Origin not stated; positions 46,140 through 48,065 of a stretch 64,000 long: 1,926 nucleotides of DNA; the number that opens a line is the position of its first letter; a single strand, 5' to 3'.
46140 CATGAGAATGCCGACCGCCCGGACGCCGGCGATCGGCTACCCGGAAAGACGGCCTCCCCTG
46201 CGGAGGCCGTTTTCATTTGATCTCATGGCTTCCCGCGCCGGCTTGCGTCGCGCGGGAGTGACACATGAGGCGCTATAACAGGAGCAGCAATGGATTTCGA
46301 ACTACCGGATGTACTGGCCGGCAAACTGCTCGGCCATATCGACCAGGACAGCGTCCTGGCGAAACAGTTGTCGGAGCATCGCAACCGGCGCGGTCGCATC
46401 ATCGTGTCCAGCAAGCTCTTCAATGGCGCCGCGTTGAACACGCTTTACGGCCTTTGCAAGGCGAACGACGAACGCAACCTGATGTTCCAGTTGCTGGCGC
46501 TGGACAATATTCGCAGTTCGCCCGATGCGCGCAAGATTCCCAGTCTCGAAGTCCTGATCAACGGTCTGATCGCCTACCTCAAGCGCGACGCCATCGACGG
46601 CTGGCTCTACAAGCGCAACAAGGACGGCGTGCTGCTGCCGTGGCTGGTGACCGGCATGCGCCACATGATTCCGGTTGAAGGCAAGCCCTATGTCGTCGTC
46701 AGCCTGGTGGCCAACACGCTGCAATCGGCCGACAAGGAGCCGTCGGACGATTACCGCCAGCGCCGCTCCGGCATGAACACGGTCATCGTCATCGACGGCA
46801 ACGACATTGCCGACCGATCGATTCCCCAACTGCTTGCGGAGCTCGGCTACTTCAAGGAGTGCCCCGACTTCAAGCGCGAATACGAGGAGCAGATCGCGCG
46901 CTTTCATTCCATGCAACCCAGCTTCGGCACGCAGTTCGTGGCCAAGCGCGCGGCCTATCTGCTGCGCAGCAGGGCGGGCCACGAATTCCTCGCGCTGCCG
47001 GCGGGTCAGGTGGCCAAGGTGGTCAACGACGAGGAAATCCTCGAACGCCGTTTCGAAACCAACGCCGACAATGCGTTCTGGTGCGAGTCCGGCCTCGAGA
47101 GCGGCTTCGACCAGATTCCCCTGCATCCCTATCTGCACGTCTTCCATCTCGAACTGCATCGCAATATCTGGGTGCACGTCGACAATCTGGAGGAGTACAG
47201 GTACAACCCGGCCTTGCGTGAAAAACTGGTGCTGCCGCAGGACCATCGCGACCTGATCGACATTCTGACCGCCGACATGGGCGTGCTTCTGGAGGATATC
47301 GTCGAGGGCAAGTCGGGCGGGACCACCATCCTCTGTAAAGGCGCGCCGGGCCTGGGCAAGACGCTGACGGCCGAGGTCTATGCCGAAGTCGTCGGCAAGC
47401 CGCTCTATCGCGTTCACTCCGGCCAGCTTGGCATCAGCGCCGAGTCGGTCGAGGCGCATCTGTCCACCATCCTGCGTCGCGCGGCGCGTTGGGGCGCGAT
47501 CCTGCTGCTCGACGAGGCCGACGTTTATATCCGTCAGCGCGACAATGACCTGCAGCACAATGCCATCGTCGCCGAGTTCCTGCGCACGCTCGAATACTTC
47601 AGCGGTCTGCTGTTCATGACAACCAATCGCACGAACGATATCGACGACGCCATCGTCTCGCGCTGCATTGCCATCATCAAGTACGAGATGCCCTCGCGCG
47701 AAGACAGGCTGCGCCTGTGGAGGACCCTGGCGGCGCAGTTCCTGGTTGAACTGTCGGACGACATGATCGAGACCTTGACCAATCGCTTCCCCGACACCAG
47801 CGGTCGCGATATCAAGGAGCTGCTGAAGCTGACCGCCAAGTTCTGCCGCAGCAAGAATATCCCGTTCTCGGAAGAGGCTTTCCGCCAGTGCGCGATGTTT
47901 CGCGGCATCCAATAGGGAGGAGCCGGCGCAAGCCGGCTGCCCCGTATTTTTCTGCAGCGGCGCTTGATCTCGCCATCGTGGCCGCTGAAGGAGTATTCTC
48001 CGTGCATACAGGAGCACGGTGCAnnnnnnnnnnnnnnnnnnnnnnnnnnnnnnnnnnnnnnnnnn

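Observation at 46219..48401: Orphan two-gene module: AAA+ ATPase with an unplaced ~320-aa N-terminal region plus a small helical partner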

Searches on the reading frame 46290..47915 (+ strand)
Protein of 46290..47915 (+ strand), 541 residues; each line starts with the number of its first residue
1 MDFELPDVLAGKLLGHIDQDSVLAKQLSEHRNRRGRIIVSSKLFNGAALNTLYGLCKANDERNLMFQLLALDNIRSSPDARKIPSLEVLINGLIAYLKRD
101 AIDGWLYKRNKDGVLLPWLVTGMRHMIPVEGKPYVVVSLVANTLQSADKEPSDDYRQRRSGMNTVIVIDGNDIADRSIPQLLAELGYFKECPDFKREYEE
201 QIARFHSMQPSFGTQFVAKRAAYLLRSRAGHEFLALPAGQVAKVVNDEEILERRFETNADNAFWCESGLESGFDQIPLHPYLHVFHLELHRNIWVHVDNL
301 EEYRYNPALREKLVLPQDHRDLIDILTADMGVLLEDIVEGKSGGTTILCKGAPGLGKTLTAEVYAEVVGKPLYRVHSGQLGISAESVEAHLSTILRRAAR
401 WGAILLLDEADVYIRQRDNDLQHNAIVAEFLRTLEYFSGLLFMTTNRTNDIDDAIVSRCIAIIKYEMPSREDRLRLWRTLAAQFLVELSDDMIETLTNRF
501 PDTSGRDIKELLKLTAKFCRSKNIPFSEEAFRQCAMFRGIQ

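Call 3: search_protein_families(library=pfam, proteins=[window:46290-47915:+], max_evalue=1)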
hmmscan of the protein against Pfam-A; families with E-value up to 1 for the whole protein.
window:46290-47915:+ (541 aa): 7 families
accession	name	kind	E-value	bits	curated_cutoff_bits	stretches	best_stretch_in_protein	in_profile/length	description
PF00004.35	AAA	-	3.2e-14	53.9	21.2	1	348-464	2-128/131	ATPase family associated with various cellular activities (AAA)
PF07728.20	AAA_5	-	0.015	15.8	22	1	348-411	3-76/139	AAA domain (dynein-related subfamily)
PF13401.12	AAA_22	-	0.029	15.1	27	0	344-366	5-27/130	AAA domain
PF13191.12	AAA_16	-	0.11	13.4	32.6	0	337-425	15-93/167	AAA ATPase domain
PF05496.18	RuvB_N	-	0.13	12.5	27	1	345-381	34-69/159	Holliday junction DNA helicase RuvB P-loop domain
PF24883.2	NPHP3_N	-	0.28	11.8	24.8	0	339-363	17-41/164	Nephrocystin 3, N-terminal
PF21796.3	Cac1_C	-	0.28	11.7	24.3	1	492-519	18-45/55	Chromatin assembly factor 1 subunit Cac1, C-terminal domain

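Call 4: search_protein_families(library=padloc, proteins=[window:46290-47915:+], max_evalue=1)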
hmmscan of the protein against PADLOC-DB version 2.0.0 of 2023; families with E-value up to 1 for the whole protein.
window:46290-47915:+ (541 aa): 7 families
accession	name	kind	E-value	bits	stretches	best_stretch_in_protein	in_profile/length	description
PDLC02196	IetA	-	5.4e-14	50.4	1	338-517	116-299/374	-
PDLC02195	IetA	-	4.3e-12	44.1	1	345-517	138-314/395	-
PDLC00914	TRIP13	-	1.8e-08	32.2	1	395-496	137-244/302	TRIP13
PDLC00915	TRIP13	-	5.5e-06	24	1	347-477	66-220/302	TRIP13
PDLC04232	IetA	-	4e-05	21.2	1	345-511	117-288/330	-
PDLC04231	IetA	-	0.00041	18.2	1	344-426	117-200/262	-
PDLC04140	mad8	-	0.0018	15.9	1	331-368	14-51/314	mads_8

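Call 5: search_protein_families(library=ncbifam, proteins=[window:46290-47915:+], max_evalue=1)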
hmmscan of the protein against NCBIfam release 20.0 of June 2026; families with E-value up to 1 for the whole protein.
window:46290-47915:+ (541 aa): 9 families
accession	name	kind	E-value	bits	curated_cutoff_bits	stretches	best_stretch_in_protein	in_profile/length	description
NF042959.1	IteA_antiphage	equivalog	7.9e-10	38.4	510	1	343-514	124-299/367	anti-phage ATPase IteA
NF001679.0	PRK00440.1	equivalog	0.001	18.2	303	1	346-498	41-192/322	replication factor C small subunit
NF003069.1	PRK03992.1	subfamily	0.015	14.5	500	1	346-513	167-346/379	proteasome-activating nucleotidase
TIGR00678.1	holB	equivalog_domain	0.026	14.1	180.6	0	430-462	116-150/188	DNA polymerase III subunit delta'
NF041006.2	cell_div_CdvC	equivalog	0.028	13.3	650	1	346-513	136-316/370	cell division protein CdvC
TIGR01242.2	TIGR01242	subfamily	0.081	11.9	500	1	346-511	150-327/362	proteasome-activating nucleotidase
NF003229.0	PRK04195.1-5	equivalog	0.1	11.3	280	1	340-418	39-120/413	replication factor C large subunit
TIGR02902.1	spore_lonB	equivalog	0.11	11.1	723.3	1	440-518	236-311/531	ATP-dependent protease LonB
NF042943.1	HerA_antiphage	equivalog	0.19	10.2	800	1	402-472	434-507/566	anti-phage-associated helicase HerA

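Call 6: find_homologous_proteins(query=window:46290-47915:+, max_evalue=0.001)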
Query window:46290-47915:+ (541 aa): 3866 proteins with E <= 0.001 among 8000 candidates; the best 120 are listed.
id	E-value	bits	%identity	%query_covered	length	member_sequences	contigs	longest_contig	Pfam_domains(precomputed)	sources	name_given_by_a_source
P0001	0.0e+0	1137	91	100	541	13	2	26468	PF00004.36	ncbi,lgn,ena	-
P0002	0.0e+0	1131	91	100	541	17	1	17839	PF00004.36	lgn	-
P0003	0.0e+0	1121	90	100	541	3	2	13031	PF00004.36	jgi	jgi:hypothetical protein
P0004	0.0e+0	1107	89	100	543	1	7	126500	PF00004.36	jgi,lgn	jgi:hypothetical protein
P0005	0.0e+0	1087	89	100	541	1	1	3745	PF00004.36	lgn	-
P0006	0.0e+0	1076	87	100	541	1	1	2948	PF00004.36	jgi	jgi:hypothetical protein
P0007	0.0e+0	1068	86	100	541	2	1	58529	PF00004.36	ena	-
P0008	0.0e+0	1050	84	100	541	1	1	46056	PF00004.36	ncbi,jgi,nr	ncbi:MAG TPA: AAA family ATPase [Rhodocyclaceae bacterium]|nr:AAA family ATPase [Rhodocyclaceae bact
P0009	0.0e+0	1035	84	100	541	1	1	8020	PF00004.36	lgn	-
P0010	0.0e+0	1033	84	100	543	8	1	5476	PF00004.36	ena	-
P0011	0.0e+0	1030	84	100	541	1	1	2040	PF00004.36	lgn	-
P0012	0.0e+0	1030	84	100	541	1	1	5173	PF00004.36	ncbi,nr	ncbi:MAG TPA: AAA family ATPase [Rhodocyclaceae bacterium]|nr:AAA family ATPase [Rhodocyclaceae bact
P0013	0.0e+0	1025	83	100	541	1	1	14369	PF00004.36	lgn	-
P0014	8.4e-280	947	77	100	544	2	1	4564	PF00004.36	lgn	-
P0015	9.1e-269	911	74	100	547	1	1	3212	PF00004.36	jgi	jgi:hypothetical protein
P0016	7.9e-262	888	71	100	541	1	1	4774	PF00004.36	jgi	jgi:hypothetical protein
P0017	2.2e-259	880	71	100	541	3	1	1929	PF00004.36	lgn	-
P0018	7.6e-256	868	71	100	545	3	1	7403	PF00004.36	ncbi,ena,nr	ncbi:MAG TPA: ATP-binding protein [Rhizobacter sp.]|nr:ATP-binding protein [Rhizobacter sp.]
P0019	1.9e-255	867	69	100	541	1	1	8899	PF00004.36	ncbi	-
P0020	3.3e-253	859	70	100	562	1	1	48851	PF00004.36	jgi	jgi:hypothetical protein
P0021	2.2e-251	853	69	100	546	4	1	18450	PF00004.36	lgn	-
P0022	5.5e-250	849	68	100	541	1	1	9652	PF00004.36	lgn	-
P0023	8.1e-250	848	69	100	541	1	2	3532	PF00004.36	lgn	-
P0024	1.4e-249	847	68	100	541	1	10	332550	PF00004.36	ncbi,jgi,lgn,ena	-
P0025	1.8e-249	847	69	100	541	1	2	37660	PF00004.36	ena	-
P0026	4.2e-249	846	69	100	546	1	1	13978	PF00004.36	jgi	jgi:hypothetical protein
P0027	6.9e-249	845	68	100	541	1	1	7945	PF00004.36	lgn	-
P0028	1.2e-248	844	68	100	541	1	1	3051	PF00004.36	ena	-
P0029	1.7e-248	844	69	100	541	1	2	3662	PF00004.36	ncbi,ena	-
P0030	1.7e-248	844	68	100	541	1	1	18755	PF00004.36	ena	-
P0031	1.7e-248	844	69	100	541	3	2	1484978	PF00004.36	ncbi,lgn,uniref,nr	ncbi:AAA family ATPase [Herminiimonas fonticola]|uniref:ATPase family protein associated with variou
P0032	4.3e-248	842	68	100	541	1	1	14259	PF00004.36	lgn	-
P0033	1.2e-247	841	68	100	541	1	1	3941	PF00004.36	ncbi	-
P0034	1.3e-247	841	68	100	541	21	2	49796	PF00004.36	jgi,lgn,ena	-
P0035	1.4e-247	841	69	100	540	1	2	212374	PF00004.36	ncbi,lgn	ncbi:MAG: ATP-binding protein [Pseudomonadota bacterium]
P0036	2.6e-247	840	68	100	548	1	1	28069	PF00004.36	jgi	jgi:hypothetical protein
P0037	2.9e-247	840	68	100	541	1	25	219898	PF00004.36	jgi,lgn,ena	jgi:hypothetical protein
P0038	4.0e-247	839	68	100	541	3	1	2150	PF00004.36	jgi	jgi:hypothetical protein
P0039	4.1e-247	839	68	100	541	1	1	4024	PF00004.36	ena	-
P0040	4.1e-247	839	68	100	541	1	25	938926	PF00004.36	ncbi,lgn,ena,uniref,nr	ncbi:MAG: ATP-binding protein [Burkholderiaceae bacterium]|uniref:AAA family ATPase n=1 Tax=Herminii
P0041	4.1e-247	839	68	100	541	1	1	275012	PF00004.36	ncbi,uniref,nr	ncbi:AAA family ATPase [Herminiimonas sp. KBW02]|uniref:AAA family ATPase n=1 Tax=Herminiimonas sp. 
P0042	4.1e-247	839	68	100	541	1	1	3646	PF00004.36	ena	-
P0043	6.8e-247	838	68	100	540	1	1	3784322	PF00004.36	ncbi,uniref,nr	ncbi:AAA family ATPase [Herminiimonas arsenitoxidans]|uniref:AAA family ATPase n=1 Tax=Herminiimonas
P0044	7.6e-247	838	68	100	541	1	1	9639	PF00004.36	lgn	-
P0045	7.7e-247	838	68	100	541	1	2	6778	PF00004.36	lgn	-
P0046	7.7e-247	838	68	100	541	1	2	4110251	PF00004.36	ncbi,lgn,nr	ncbi:ATPases of the AAA+ class [Janthinobacterium sp. Marseille]|nr:ATP-binding protein [Janthinobac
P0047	1.3e-246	838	68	100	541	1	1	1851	PF00004.36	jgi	jgi:hypothetical protein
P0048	1.4e-246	837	67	100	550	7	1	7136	PF00004.36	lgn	-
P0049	1.5e-246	837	68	100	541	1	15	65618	PF00004.36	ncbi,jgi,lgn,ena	ncbi:ATPase family [compost metagenome]|jgi:hypothetical protein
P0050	2.0e-246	837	68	100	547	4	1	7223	PF00004.36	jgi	jgi:hypothetical protein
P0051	2.1e-246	837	68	100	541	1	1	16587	PF00004.36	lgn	-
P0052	2.5e-246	837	68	100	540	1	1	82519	PF00004.36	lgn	-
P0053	3.8e-246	836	68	100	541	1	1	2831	PF00004.36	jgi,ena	-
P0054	3.9e-246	836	68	100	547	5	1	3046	PF00004.36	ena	-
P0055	1.0e-245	835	67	100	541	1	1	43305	PF00004.36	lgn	-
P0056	1.3e-245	834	67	100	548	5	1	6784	PF00004.36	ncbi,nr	ncbi:MAG: AAA family ATPase [Comamonadaceae bacterium]|nr:MAG: AAA family ATPase [Comamonadaceae bac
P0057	5.2e-245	832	67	100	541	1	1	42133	PF00004.36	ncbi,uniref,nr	ncbi:MAG TPA: ATP-binding protein [Oxalicibacterium sp.]|uniref:ATP-binding protein n=1 Tax=Oxalicib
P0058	5.2e-245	832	68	100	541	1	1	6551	PF00004.36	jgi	jgi:hypothetical protein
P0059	1.3e-244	831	67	100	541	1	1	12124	PF00004.36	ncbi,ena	-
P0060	1.8e-244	831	67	100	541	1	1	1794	PF00004.36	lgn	-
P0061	2.6e-244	830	67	100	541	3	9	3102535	PF00004.36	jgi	jgi:hypothetical protein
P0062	8.0e-244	828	66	100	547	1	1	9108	PF00004.36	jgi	-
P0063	1.1e-243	828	66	100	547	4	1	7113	PF00004.36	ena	-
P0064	1.2e-243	828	67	100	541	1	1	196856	PF00004.36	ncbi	ncbi:ATPase family [compost metagenome]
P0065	1.3e-243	828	67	100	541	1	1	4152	PF00004.36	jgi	jgi:hypothetical protein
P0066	3.0e-243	826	66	100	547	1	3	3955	PF00004.36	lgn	-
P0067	4.8e-243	826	68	100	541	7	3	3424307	PF00004.36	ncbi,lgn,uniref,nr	ncbi:Putative ATPase of the AAA+ class [Herminiimonas arsenicoxydans]|uniref:ATPase of the AAA+ clas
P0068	1.2e-242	825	67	100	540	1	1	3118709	PF00004.36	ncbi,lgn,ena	-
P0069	3.5e-241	820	67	100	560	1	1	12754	PF00004.36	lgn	-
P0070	1.5e-240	818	67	100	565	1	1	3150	PF00004.36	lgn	-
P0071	1.9e-240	817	66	100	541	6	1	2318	PF00004.36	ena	-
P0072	6.5e-240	815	66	100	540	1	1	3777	PF00004.36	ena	-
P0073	9.0e-240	815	66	100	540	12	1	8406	PF00004.36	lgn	-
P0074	9.7e-240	815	66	99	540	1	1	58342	PF00004.36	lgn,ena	-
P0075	1.2e-239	815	65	100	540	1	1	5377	PF00004.36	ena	-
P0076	1.3e-239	814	67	100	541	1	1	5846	PF00004.36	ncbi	ncbi:MAG: hypothetical protein NVSMB6_14310 [Burkholderiaceae bacterium]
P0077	2.0e-239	814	66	100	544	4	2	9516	PF00004.36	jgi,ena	-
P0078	2.5e-239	814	66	100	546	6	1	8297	PF00004.36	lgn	-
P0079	2.9e-239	813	66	100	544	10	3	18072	PF00004.36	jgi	jgi:hypothetical protein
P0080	4.4e-239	813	65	100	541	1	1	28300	PF00004.36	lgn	-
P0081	1.6e-238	811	65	100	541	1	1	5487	PF00004.36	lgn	-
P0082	1.7e-238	811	65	100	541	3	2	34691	PF00004.36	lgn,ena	-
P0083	1.8e-238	811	66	100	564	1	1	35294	PF00004.36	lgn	-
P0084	4.3e-238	809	65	100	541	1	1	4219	PF00004.36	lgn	-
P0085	1.1e-237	808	65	100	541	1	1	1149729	PF00004.36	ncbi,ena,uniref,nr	ncbi:AAA family ATPase [Oxalicibacterium solurbis]|uniref:ATPase AAA-type core domain-containing pro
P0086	2.5e-237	807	65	100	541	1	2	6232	PF00004.36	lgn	-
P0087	4.4e-237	806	66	100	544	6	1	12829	PF00004.36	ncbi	ncbi:MAG: AAA family ATPase [Burkholderiaceae bacterium]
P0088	4.4e-237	806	66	100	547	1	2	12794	PF00004.36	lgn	-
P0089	5.2e-237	806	65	100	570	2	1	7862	PF00004.36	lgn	-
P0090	9.9e-237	805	65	100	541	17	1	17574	PF00004.36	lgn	-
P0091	2.9e-236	803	65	100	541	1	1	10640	PF00004.36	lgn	-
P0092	2.2e-235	801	66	100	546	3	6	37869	PF00004.36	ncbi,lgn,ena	ncbi:MAG: AAA family ATPase [Pseudomonadota bacterium]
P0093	3.4e-235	800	64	100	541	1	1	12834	PF00004.36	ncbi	-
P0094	8.7e-235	799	65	100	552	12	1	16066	PF00004.36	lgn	-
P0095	1.6e-234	798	67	100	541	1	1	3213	PF00004.36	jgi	jgi:hypothetical protein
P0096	1.9e-234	797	64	100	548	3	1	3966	PF00004.36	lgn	-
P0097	2.2e-234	797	64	100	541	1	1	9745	PF00004.36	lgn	-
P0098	3.7e-234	796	65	100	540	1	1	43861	PF00004.36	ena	-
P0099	4.9e-234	796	65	100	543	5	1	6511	PF00004.36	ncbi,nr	ncbi:MAG TPA: ATP-binding protein [Herminiimonas sp.]|nr:ATP-binding protein [Herminiimonas sp.]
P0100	5.3e-234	796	65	100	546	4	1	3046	PF00004.36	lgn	-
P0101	8.0e-234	795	65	100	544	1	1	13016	PF00004.36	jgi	-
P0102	9.3e-234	795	64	100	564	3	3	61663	PF00004.36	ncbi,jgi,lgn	-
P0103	1.2e-233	795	65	100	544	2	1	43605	PF00004.36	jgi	jgi:hypothetical protein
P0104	1.6e-233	794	65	100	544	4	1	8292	PF00004.36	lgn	-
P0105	2.9e-233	794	64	100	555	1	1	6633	PF00004.36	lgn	-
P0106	2.9e-233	794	65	100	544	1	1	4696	PF00004.36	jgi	jgi:hypothetical protein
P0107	3.3e-233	793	65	100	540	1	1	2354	PF00004.36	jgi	jgi:ATPase family protein associated with various cellular activities (AAA)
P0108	3.7e-233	793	64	100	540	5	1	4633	PF00004.36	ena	-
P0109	5.3e-233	793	65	100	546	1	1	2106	PF00004.36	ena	-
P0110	6.9e-233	792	64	100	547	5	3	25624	PF00004.36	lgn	-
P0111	1.2e-232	791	64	100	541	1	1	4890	PF00004.36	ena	-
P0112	1.6e-232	791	65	100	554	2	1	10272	PF00004.36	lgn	-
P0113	1.6e-232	791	65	100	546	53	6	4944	PF00004.36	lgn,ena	-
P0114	1.7e-232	791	65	100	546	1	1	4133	PF00004.36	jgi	jgi:hypothetical protein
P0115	2.8e-232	790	64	100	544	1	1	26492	PF00004.36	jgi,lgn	jgi:hypothetical protein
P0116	2.9e-232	790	65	100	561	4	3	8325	PF00004.36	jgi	jgi:hypothetical protein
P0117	1.9e-231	788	64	100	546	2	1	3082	PF00004.36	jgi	jgi:hypothetical protein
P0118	2.4e-231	787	65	100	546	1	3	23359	PF00004.36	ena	-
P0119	6.3e-231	786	65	100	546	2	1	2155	PF00004.36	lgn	-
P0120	8.3e-231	785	64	100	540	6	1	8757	PF00004.36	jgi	jgi:hypothetical protein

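Call 7: search_solved_structures(query=window:46290-47915:+, max_evalue=0.01, show_alignments=2)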
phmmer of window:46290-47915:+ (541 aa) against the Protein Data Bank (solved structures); distinct sequences matched with E-value up to 0.01: 106 (the best 60 are shown).
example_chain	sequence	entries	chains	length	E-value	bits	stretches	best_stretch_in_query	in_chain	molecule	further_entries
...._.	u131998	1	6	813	2.2e-10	43.2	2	346-516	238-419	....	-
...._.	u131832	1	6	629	2.4e-10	43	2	345-481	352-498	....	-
6mat_A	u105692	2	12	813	5.6e-10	41.8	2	345-481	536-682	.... mutant | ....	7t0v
5w0t_A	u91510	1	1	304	3.2e-08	36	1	346-516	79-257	Protein MSP1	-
9kmd_A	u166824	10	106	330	1e-07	34.3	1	346-516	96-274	Outer mitochondrial transmembrane helix translocase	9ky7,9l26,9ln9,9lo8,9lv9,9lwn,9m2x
9l3m_A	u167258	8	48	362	1.3e-07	34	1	346-516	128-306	Outer mitochondrial transmembrane helix translocase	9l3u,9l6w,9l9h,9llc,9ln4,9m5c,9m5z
7wub_C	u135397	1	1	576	3.4e-07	32.6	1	346-511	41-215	Transitional endoplasmic reticulum ATPase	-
7wub_D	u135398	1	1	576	3.6e-07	32.5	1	346-511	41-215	Transitional endoplasmic reticulum ATPase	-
6oaa_B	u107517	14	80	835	4.3e-07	32.3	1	347-511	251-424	Cell division control protein 48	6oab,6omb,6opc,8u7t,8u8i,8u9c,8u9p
6mck_A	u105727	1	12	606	4.4e-07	32.3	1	346-511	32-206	Transitional endoplasmic reticulum ATPase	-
8dar_A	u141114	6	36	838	4.4e-07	32.3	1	347-511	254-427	Cell division control protein 48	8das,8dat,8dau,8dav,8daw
9m4n_A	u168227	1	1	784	5e-07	32.1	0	346-480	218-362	Cell division control protein 48 homolog A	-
7rlh_A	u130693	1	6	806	8.1e-07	31.4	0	346-511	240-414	Transitional endoplasmic reticulum ATPase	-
9bji_A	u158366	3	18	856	8.6e-07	31.3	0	347-514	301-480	Nuclear valosin-containing protein-like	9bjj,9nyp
7rlg_A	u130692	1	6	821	8.6e-07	31.3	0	346-511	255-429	Transitional endoplasmic reticulum ATPase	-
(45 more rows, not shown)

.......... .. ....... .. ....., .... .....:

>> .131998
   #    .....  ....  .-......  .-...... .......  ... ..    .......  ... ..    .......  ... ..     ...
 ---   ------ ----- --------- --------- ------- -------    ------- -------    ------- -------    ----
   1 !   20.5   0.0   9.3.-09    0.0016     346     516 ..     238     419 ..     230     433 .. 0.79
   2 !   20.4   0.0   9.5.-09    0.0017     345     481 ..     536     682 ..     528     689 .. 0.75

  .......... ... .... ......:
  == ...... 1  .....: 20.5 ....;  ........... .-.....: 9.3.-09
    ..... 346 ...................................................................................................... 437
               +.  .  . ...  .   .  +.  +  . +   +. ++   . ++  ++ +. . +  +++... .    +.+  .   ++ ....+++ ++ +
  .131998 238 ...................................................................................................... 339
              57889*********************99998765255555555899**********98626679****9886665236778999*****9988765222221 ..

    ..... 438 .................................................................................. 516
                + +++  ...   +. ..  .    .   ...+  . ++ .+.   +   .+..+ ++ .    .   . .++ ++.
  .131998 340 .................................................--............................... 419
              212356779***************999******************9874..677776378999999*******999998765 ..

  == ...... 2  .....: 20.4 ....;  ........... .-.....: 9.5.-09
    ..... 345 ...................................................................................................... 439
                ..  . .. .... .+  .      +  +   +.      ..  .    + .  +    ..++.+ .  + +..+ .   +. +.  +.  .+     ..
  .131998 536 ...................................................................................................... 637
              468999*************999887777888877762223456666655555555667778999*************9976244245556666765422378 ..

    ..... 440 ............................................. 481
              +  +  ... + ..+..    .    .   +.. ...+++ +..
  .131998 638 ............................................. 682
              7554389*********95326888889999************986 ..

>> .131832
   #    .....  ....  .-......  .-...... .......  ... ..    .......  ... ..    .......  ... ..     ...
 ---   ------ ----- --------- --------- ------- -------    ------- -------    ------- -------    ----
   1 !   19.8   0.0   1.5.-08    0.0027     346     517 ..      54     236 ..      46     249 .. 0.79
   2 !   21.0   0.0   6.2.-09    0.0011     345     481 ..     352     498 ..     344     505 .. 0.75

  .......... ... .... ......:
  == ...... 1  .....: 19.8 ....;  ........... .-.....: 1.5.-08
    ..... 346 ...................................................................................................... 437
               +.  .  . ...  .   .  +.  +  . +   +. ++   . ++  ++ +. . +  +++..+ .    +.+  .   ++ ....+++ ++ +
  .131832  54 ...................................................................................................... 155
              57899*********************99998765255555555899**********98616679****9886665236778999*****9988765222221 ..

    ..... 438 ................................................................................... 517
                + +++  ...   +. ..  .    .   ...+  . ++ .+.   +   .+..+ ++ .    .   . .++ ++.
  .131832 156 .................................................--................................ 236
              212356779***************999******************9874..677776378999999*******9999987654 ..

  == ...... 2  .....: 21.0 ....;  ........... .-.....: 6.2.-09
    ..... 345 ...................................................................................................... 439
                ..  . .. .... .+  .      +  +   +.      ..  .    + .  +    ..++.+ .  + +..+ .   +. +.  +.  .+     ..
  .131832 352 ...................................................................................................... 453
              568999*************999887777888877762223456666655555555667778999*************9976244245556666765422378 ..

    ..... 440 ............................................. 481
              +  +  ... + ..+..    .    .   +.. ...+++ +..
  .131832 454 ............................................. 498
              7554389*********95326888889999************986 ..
